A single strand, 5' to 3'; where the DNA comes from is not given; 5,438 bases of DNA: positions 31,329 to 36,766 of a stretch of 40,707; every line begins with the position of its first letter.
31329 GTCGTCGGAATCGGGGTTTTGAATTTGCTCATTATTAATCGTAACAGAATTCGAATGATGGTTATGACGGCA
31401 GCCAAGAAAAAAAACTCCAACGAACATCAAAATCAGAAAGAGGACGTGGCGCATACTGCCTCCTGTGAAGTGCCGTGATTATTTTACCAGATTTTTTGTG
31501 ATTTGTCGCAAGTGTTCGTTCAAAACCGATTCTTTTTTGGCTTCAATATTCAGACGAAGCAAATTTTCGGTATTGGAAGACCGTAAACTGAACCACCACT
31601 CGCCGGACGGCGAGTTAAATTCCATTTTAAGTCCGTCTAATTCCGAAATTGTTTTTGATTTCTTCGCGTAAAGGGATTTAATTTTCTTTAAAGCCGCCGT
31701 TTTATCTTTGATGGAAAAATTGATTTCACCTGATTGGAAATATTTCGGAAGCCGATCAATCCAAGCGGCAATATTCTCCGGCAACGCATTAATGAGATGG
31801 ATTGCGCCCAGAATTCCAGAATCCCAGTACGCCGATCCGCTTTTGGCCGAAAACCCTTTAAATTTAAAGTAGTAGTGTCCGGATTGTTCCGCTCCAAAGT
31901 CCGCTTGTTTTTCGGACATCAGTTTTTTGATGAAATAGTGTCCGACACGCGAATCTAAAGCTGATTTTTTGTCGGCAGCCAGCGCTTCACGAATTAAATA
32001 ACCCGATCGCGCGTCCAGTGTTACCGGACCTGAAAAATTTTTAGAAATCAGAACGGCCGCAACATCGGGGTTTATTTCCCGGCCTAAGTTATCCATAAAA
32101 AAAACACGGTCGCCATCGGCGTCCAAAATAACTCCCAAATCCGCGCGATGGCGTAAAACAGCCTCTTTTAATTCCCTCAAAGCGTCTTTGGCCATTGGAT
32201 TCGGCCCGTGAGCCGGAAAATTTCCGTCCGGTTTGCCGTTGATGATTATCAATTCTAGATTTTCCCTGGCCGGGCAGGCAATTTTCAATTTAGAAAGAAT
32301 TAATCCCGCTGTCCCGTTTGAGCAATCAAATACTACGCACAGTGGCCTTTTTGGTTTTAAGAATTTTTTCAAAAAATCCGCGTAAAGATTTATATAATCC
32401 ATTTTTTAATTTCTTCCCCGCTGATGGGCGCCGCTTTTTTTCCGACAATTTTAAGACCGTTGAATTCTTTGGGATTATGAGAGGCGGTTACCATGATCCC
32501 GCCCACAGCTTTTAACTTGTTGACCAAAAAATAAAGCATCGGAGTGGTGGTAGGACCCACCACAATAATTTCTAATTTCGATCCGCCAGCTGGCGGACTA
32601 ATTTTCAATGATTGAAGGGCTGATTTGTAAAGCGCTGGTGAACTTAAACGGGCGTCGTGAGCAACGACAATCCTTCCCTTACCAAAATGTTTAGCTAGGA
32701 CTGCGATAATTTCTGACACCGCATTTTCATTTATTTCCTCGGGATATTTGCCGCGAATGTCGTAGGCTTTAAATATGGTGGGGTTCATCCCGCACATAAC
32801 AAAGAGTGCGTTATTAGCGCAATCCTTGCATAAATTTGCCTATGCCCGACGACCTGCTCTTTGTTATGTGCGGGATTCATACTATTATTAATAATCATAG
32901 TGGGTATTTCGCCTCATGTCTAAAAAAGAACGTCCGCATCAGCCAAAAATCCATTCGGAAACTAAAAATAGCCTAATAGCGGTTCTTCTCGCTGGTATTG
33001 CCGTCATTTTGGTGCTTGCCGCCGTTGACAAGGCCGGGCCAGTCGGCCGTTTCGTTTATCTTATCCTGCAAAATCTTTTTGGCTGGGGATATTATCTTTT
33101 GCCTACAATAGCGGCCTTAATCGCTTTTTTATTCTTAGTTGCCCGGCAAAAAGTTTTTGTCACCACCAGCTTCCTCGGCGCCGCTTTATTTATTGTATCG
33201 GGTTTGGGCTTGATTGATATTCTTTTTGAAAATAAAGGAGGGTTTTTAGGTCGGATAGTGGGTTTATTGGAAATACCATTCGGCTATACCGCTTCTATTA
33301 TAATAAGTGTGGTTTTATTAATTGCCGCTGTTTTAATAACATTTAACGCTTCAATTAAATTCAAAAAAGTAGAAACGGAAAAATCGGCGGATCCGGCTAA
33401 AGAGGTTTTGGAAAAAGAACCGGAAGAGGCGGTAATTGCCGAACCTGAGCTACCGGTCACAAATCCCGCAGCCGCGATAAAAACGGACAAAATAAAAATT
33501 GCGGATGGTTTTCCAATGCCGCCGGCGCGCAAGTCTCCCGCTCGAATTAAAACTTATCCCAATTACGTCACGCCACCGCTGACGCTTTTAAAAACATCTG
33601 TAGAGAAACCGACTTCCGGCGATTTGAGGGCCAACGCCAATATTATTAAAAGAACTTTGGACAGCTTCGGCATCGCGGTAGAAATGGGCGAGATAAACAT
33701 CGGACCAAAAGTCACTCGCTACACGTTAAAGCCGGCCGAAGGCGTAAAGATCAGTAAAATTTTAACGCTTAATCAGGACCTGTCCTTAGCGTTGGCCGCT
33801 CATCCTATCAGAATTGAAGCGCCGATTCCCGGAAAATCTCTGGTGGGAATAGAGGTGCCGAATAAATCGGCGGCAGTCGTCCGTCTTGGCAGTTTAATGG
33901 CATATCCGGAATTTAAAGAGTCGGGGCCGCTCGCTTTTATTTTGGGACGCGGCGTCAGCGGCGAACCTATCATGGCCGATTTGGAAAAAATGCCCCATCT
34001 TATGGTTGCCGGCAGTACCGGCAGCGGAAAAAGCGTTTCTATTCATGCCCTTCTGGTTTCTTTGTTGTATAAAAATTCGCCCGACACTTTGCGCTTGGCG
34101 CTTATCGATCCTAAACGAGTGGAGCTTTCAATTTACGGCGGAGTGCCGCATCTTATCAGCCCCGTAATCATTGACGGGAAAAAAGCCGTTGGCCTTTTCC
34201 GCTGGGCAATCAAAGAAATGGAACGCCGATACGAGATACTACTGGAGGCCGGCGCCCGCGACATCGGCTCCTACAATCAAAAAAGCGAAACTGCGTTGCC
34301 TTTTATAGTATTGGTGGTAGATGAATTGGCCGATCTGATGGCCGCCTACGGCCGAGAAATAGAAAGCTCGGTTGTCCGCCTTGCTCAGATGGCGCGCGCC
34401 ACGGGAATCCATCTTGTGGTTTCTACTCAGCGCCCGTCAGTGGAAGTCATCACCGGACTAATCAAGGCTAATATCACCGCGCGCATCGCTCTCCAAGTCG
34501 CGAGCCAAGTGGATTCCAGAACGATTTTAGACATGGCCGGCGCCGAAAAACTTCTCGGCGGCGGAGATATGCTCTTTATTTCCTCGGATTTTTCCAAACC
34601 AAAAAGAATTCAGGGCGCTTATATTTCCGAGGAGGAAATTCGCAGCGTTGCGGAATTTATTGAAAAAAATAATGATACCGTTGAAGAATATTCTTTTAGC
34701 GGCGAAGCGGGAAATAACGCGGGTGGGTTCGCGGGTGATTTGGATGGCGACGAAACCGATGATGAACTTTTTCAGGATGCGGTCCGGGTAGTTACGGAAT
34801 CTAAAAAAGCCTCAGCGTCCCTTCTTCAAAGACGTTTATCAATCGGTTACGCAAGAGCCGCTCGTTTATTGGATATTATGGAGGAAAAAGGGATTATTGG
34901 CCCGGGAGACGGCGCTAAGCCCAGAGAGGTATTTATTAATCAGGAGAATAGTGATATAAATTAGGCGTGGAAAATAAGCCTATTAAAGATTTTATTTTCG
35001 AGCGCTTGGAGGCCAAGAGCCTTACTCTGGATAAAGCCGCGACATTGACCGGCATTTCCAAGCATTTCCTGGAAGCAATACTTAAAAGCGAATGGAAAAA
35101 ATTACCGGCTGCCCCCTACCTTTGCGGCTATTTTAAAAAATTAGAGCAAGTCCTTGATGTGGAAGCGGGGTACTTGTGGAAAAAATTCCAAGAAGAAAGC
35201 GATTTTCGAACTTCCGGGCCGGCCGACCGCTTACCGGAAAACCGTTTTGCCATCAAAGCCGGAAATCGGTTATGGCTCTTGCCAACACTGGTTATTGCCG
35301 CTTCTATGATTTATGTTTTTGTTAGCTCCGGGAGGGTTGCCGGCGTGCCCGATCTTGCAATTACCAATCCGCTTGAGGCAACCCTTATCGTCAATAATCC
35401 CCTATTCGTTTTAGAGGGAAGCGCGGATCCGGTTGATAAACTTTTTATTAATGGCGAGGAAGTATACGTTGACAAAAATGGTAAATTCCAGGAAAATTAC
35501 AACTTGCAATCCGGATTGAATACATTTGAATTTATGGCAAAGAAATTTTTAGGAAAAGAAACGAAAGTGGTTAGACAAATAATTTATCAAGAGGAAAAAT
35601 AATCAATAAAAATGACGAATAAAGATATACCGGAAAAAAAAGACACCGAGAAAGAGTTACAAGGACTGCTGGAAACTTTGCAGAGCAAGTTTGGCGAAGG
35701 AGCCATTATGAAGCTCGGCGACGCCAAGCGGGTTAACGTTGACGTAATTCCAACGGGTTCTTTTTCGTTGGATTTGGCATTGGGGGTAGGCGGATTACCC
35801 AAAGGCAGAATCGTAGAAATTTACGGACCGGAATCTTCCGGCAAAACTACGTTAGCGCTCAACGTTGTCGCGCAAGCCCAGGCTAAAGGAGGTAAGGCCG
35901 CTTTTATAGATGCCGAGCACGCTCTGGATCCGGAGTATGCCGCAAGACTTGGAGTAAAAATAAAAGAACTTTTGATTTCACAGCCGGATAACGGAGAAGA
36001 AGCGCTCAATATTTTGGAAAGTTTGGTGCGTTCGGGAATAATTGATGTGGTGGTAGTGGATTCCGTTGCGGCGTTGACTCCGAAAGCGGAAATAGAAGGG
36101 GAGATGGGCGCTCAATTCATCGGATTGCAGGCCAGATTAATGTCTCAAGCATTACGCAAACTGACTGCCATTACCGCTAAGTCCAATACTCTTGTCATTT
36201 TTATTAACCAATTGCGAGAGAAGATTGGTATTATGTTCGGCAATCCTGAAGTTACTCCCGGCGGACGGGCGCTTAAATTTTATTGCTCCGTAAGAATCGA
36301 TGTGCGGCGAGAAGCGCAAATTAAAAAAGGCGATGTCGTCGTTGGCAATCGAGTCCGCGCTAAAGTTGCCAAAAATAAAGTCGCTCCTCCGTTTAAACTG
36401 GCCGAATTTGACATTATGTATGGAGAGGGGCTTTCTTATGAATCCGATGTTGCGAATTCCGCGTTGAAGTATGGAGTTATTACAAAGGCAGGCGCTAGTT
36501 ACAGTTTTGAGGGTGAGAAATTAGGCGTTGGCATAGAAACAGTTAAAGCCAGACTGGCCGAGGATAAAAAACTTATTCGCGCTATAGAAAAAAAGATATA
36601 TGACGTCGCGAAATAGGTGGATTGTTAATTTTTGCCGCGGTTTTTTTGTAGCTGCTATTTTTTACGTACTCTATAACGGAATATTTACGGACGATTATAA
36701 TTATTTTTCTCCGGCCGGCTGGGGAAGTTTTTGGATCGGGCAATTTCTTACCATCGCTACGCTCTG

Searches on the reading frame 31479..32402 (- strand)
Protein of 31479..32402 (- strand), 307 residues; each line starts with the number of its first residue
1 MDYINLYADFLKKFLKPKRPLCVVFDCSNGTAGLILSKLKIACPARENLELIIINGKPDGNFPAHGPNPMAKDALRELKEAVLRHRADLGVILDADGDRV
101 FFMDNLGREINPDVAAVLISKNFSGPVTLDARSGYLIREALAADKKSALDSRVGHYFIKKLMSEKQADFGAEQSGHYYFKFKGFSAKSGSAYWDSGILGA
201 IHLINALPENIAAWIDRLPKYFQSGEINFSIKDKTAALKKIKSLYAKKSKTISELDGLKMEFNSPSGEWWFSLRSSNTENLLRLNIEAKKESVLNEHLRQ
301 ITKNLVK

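Call 7: search_protein_families(library=pfam, proteins=[window:31479-32402:-], max_evalue=0.001)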
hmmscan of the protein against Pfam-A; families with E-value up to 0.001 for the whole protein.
window:31479-32402:- (307 aa): 3 families
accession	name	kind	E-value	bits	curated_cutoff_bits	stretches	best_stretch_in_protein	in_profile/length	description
PF02879.22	PGM_PMM_II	-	9.3e-20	71.5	29.3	1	3-107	3-103/103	Phosphoglucomutase/phosphomannomutase, alpha/beta/alpha domain II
PF02880.22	PGM_PMM_III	-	7.9e-11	42.5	20.7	1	127-209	25-99/115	Phosphoglucomutase/phosphomannomutase, alpha/beta/alpha domain III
PF00408.26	PGM_PMM_IV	-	1.2e-06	28.9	23.1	1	226-297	1-61/68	Phosphoglucomutase/phosphomannomutase, C-terminal domain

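Call 81: search_protein_families(library=ncbifam, proteins=[window:31479-32402:-], max_evalue=1e-10)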
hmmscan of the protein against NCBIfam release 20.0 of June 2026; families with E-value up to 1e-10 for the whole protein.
window:31479-32402:- (307 aa): 5 families
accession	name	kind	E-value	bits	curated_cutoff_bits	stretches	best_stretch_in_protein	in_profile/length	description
NF007088.0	PRK09542.1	equivalog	1.7e-57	195.4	618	1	4-303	157-451/456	phosphomannomutase/phosphoglucomutase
TIGR03990.1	Arch_GlmM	equivalog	5.1e-46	157.5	439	1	3-303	148-442/444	phosphoglucosamine mutase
NF011943.0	PRK15414.1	subfamily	1.4e-40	139.7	801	1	7-300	155-448/456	phosphomannomutase CpsG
NF046027.1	PhglucPhmanMutPgmG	equivalog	4.7e-35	121.1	600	1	14-305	164-450/460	phosphoglucomutase/phosphomannomutase PgmG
TIGR01455.1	glmM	equivalog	2e-21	76.2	447.55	1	3-303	151-438/442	phosphoglucosamine mutase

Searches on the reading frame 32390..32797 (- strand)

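Call 7: search_protein_families(library=pfam, proteins=[window:32390-32797:-], max_evalue=0.001)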
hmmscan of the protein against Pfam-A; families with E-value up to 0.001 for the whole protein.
window:32390-32797:- (135 aa): 1 family
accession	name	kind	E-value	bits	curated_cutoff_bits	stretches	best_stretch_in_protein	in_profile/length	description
PF02878.22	PGM_PMM_I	-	5.9e-30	104.2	22.5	1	8-131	3-125/138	Phosphoglucomutase/phosphomannomutase, alpha/beta/alpha domain I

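Call 81: search_protein_families(library=ncbifam, proteins=[window:32390-32797:-], max_evalue=1e-10)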
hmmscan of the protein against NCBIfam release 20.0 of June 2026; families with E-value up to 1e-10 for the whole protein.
window:32390-32797:- (135 aa): 5 families
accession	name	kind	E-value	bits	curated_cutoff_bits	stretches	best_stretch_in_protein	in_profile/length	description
TIGR03990.1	Arch_GlmM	equivalog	1.8e-26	93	439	1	8-129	3-118/444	phosphoglucosamine mutase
NF046027.1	PhglucPhmanMutPgmG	equivalog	3.1e-22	78.9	600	1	5-132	6-129/460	phosphoglucomutase/phosphomannomutase PgmG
NF007088.0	PRK09542.1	equivalog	1.6e-20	73.5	618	1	7-128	10-127/456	phosphomannomutase/phosphoglucomutase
NF011943.0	PRK15414.1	subfamily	5.4e-20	71.8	801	1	7-128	5-120/456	phosphomannomutase CpsG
TIGR01455.1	glmM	equivalog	5.6e-14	51.7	447.55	1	33-126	30-118/442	phosphoglucosamine mutase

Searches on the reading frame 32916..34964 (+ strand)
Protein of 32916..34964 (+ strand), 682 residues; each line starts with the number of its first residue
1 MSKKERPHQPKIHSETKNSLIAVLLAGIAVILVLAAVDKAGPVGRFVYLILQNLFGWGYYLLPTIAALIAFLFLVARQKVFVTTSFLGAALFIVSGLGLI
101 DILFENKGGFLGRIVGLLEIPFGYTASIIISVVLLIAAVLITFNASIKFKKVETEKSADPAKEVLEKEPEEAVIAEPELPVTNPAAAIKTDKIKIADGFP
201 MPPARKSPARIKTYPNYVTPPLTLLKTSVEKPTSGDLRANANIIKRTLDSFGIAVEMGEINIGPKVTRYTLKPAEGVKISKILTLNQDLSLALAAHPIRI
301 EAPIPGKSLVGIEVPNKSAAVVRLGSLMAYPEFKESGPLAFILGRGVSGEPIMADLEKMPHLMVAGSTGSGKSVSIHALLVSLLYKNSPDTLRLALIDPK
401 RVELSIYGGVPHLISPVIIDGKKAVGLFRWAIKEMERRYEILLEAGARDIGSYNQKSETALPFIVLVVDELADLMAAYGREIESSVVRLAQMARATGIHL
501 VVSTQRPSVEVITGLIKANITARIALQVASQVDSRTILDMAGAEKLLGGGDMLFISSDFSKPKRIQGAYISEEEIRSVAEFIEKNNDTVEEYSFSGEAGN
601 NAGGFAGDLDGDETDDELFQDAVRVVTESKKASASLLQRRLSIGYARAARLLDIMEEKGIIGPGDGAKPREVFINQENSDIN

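Call 7: search_protein_families(library=pfam, proteins=[window:32916-34964:+], max_evalue=0.001)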
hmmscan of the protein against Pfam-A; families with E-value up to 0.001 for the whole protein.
window:32916-34964:+ (682 aa): 4 families
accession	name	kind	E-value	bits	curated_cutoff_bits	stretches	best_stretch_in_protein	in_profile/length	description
PF01580.24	FtsK_SpoIIIE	-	6.1e-53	180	24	1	334-509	13-221/221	FtsK/SpoIIIE family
PF17854.6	FtsK_alpha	-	8.1e-28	97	22.9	1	220-316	2-101/101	FtsK alpha domain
PF09397.16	FtsK_gamma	-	1.6e-27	95.4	30.6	1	614-674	2-62/63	Ftsk gamma domain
PF01935.23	DUF87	-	0.00063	20.3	23.2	0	351-387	13-51/220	Helicase HerA, central domain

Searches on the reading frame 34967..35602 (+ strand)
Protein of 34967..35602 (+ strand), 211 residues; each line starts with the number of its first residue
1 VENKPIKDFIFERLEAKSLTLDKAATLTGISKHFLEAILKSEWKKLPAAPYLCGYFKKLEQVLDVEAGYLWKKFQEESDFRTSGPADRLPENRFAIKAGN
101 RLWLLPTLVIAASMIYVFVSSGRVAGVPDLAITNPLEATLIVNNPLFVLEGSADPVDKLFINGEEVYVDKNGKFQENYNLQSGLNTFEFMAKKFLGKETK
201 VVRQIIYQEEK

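Call 8: search_protein_families(library=pfam, proteins=[window:34967-35602:+], max_evalue=0.001)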
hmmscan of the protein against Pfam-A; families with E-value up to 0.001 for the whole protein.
window:34967-35602:+ (211 aa): 2 families
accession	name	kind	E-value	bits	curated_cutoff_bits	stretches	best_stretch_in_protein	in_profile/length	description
PF13413.12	HTH_25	-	3.2e-08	33.7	24.6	1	15-66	7-58/62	Helix-turn-helix domain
PF09136.16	Glucodextran_B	-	5.6e-08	33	27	1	128-207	1-81/83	Glucodextranase, domain B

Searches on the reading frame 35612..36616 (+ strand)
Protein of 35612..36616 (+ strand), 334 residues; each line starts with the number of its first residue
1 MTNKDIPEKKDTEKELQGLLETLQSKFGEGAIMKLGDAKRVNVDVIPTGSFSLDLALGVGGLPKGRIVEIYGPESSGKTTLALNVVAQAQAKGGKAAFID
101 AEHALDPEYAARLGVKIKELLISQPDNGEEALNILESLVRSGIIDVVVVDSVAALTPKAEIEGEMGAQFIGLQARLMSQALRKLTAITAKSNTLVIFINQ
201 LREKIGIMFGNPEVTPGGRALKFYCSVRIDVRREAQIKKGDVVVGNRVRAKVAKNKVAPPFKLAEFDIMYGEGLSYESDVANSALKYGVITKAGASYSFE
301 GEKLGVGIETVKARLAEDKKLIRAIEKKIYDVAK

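Call 8: search_protein_families(library=pfam, proteins=[window:35612-36616:+], max_evalue=0.001)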
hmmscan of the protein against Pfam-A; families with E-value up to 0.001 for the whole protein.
window:35612-36616:+ (334 aa): 9 families
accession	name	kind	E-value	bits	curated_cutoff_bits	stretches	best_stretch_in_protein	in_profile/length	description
PF00154.27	RecA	-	2.4e-131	437.4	27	1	15-275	2-262/262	recA bacterial DNA recombination protein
PF21096.2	RecA_C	-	6.7e-11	42.6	27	1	279-331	2-54/57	RecA C-terminal domain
PF08423.17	Rad51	-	1.4e-09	38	22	1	40-233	2-211/244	Rad51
PF06745.19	ATPase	-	9.4e-08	32.1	26.6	1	47-119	2-76/231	KaiC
PF01637.24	ATPase_2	-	1.6e-05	25.3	33.2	1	66-153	21-79/225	ATPase domain predominantly from Archaea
PF13191.12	AAA_16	-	0.00017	22.6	32.6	1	63-201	22-141/167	AAA ATPase domain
PF13481.12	AAA_25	-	0.00023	21.3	27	0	60-104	28-83/195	AAA domain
PF13479.12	AAA_24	-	0.00026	21.3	27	1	68-156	5-77/195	AAA domain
PF02283.22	CobU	-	0.00092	19.2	27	0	70-198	3-121/168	Cobinamide kinase / cobinamide phosphate guanyltransferase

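Call 40: find_homologous_proteins(query=window:35612-36616:+, max_evalue=1e-30)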
Query window:35612-36616:+ (334 aa): 8000 proteins with E <= 1e-30 among 8000 candidates; the best 120 are listed.
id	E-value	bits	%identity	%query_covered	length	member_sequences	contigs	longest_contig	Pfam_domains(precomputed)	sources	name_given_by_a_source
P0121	1.6e-206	703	100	100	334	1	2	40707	PF06745.20,PF08423.18,PF00154.28,PF21096.3,PF01637.25,PF27531.1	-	-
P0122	3.5e-197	672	96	100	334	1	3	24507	PF06745.20,PF08423.18,PF00154.28,PF21096.3,PF01637.25,PF27531.1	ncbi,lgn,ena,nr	ncbi:MAG: Protein RecA [Parcubacteria group bacterium GW2011_GWA2_47_8b]|nr:MAG: Protein RecA [Parcu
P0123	1.1e-196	670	95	100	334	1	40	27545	PF06745.20,PF08423.18,PF00154.28,PF21096.3,PF01637.25,PF27531.1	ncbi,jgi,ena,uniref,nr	ncbi:MAG: Protein RecA [Candidatus Giovannonibacteria bacterium GW2011_GWB1_47_6b]|uniref:Protein Re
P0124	1.4e-196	670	95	99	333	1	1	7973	PF06745.20,PF08423.18,PF00154.28,PF21096.3,PF01637.25,PF27531.1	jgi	-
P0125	2.3e-196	669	95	100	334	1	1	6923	PF06745.20,PF08423.18,PF00154.28,PF21096.3,PF01637.25,PF27531.1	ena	-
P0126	3.1e-196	669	95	99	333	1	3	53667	PF06745.20,PF08423.18,PF00154.28,PF21096.3,PF01637.25,PF27531.1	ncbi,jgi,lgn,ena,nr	ncbi:MAG: Protein RecA [Parcubacteria group bacterium GW2011_GWA1_48_11b]|nr:MAG: Protein RecA [Parc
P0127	9.2e-196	667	95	100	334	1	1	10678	PF06745.20,PF08423.18,PF00154.28,PF21096.3,PF01637.25,PF27531.1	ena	-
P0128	3.7e-195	665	95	100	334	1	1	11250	PF06745.20,PF08423.18,PF00154.28,PF21096.3,PF01637.25,PF27531.1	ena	-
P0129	1.0e-194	664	95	99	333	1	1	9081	PF06745.20,PF08423.18,PF00154.28,PF21096.3,PF01637.25,PF27531.1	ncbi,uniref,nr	ncbi:MAG: recombinase RecA [Candidatus Harrisonbacteria bacterium RIFOXYA1_FULL_48_8]|uniref:Protein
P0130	8.4e-176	602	86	98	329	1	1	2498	PF06745.20,PF08423.18,PF00154.28,PF21096.3,PF27531.1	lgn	-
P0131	9.2e-174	595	83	100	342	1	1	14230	PF06745.20,PF08423.18,PF00154.28,PF21096.3,PF01637.25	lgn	-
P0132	2.5e-173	594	86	96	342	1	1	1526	PF06745.20,PF08423.18,PF00154.28,PF21096.3,PF01637.25,PF27531.1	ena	-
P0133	3.9e-173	593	83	100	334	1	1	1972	PF06745.20,PF08423.18,PF00154.28,PF21096.3,PF01637.25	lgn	-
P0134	6.5e-173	592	85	97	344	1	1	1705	PF06745.20,PF08423.18,PF00154.28,PF21096.3,PF01637.25,PF27531.1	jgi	jgi:recombination protein RecA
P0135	9.5e-173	592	83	100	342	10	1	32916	PF06745.20,PF08423.18,PF00154.28,PF21096.3,PF01637.25,PF27531.1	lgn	-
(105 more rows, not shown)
